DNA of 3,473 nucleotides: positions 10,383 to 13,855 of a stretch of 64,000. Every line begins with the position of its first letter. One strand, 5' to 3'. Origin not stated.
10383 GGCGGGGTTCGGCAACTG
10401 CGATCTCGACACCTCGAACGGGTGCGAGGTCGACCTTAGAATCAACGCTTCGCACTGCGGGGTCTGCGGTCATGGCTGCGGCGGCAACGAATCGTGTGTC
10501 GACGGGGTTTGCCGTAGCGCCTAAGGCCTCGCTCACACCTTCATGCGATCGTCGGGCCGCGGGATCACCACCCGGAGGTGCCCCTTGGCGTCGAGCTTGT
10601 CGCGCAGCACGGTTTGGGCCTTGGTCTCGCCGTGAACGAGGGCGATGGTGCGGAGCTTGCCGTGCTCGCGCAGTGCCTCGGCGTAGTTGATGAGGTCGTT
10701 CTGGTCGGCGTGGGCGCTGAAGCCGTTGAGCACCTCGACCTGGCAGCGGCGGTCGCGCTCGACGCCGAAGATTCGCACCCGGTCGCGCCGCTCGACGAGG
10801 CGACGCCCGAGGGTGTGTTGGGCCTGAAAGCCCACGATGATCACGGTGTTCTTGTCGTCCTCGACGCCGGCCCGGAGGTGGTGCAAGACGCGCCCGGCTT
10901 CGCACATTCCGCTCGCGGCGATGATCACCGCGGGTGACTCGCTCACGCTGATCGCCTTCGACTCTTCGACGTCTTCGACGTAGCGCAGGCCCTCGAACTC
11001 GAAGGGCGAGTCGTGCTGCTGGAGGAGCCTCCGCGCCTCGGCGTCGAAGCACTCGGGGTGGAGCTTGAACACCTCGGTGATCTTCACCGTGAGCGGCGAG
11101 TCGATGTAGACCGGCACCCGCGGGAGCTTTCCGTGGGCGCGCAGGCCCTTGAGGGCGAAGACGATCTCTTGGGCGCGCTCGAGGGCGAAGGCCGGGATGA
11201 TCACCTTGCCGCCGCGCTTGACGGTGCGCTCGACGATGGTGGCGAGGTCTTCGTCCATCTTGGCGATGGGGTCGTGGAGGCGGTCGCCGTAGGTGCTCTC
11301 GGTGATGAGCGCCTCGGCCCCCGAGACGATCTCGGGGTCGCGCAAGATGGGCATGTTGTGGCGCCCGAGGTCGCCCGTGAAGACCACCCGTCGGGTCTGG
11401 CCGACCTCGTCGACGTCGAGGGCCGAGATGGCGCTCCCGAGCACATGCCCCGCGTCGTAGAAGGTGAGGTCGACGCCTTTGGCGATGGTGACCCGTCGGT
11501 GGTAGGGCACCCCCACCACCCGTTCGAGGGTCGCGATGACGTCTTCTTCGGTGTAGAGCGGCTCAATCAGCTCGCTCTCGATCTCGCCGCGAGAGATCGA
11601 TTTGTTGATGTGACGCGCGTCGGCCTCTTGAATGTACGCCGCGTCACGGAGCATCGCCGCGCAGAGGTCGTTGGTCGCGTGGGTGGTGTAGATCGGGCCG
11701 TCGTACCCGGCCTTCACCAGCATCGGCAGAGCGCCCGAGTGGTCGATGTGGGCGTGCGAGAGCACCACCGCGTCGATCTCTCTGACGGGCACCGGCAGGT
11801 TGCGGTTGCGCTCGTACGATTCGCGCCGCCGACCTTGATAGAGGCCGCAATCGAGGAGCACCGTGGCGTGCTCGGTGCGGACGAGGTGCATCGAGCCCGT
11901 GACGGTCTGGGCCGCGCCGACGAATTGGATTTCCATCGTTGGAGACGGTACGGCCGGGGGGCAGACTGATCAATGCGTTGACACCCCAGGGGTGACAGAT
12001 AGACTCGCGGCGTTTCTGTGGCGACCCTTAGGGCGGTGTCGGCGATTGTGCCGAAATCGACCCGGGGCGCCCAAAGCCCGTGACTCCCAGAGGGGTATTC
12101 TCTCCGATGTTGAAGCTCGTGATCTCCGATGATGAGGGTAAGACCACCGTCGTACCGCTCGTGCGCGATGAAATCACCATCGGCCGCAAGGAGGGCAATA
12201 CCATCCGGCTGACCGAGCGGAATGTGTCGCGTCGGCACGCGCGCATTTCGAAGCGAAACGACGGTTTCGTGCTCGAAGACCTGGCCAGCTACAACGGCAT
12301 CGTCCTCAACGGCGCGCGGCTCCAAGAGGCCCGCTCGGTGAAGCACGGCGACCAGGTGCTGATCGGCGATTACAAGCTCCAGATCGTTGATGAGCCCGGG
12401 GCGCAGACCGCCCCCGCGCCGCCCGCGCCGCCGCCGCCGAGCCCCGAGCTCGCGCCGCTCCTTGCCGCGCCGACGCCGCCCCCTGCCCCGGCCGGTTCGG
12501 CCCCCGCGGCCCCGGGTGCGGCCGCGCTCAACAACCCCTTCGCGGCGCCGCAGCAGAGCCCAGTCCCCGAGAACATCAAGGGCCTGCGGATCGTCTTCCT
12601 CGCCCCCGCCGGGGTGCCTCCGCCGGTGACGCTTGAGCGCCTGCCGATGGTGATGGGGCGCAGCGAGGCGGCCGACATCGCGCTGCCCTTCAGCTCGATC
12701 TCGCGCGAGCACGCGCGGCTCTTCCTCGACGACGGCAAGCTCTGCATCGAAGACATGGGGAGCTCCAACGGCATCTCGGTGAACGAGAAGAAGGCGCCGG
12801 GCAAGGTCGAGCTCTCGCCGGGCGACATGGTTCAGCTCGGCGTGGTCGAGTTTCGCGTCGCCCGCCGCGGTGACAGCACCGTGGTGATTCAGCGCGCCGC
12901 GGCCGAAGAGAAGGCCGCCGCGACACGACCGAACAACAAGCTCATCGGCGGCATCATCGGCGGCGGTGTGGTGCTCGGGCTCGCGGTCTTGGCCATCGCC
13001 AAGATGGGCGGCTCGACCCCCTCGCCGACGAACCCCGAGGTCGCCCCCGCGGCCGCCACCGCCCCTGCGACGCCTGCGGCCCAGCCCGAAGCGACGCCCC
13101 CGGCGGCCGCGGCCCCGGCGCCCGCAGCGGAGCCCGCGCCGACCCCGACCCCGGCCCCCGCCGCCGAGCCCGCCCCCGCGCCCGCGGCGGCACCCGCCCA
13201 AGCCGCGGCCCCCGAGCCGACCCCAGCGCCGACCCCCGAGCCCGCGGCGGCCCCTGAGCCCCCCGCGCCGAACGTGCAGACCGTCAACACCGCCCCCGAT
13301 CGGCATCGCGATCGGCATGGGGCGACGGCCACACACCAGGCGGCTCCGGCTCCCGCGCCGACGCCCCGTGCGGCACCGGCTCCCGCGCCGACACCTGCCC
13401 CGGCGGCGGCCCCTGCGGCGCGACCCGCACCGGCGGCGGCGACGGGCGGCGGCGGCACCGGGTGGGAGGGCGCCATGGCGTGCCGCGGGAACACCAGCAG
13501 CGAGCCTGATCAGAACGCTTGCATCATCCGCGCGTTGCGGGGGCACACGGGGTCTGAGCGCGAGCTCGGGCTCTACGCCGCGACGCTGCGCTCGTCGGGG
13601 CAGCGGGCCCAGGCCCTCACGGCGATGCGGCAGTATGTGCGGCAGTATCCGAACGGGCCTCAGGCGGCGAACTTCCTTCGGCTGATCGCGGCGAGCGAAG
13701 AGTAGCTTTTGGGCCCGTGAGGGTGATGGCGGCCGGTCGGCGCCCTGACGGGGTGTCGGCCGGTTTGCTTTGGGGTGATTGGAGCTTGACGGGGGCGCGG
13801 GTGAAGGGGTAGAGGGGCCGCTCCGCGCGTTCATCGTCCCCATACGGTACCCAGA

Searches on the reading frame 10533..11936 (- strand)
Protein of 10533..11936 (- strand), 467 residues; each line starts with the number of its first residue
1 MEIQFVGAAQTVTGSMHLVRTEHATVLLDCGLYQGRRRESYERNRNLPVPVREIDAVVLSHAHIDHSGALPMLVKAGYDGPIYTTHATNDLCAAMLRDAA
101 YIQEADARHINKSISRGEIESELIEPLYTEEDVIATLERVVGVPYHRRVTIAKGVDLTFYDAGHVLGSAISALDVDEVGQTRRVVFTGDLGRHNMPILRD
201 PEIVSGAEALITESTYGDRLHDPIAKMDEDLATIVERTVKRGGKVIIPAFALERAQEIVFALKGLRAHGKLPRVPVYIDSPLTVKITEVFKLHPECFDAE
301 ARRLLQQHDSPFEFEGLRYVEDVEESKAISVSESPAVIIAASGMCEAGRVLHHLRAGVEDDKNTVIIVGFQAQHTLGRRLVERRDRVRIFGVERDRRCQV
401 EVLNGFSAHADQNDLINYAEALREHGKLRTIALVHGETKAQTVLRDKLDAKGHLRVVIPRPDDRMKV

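Call 54: search_protein_families(library=pfam, proteins=[window:10533-11936:-], max_evalue=0.001)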
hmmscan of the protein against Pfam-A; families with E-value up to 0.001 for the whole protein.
window:10533-11936:- (467 aa): 5 families
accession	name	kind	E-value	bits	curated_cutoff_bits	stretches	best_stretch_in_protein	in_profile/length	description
PF10996.14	Beta-Casp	-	2.4e-39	135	27.7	1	255-380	1-120/120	Beta-Casp domain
PF07521.17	RMMBL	-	1.3e-13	51.2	21.6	1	395-459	3-63/63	Zn-dependent metallo-hydrolase RNA specificity domain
PF16661.11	Lactamase_B_6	-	5.3e-13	49.2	27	1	18-171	1-147/193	Metallo-beta-lactamase superfamily domain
PF00753.33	Lactamase_B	-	7.9e-13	49.2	22.7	1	14-201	6-161/196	Metallo-beta-lactamase superfamily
PF12706.13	Lactamase_B_2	-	2.3e-11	44.1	27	1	25-218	2-169/200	Beta-lactamase superfamily domain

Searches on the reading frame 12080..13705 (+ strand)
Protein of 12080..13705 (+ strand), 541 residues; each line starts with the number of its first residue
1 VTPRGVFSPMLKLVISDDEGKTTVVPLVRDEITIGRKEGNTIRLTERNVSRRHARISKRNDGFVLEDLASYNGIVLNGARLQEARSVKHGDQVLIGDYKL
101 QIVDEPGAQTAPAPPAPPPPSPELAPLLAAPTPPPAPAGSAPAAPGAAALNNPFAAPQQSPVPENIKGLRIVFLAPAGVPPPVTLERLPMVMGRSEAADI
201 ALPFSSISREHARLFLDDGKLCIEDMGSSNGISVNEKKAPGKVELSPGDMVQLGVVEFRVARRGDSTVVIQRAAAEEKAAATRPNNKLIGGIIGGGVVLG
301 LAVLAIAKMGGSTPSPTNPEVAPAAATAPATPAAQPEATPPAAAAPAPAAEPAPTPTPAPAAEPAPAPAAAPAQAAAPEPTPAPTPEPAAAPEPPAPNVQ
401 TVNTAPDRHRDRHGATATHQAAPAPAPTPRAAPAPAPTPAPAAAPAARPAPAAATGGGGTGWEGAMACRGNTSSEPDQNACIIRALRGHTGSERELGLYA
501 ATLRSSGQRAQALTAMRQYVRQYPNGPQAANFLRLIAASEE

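Call 54: search_protein_families(library=pfam, proteins=[window:12080-13705:+], max_evalue=0.001)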
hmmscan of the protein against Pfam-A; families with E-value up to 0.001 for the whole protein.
window:12080-13705:+ (541 aa): 2 families
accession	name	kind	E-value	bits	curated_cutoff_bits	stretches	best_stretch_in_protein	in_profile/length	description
PF00498.31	FHA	-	6e-37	126.3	20.7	2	191-254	2-67/67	FHA domain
PF16697.10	Yop-YscD_cpl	-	3.3e-25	88.6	33.2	2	23-105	10-93/94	Inner membrane component of T3SS, cytoplasmic domain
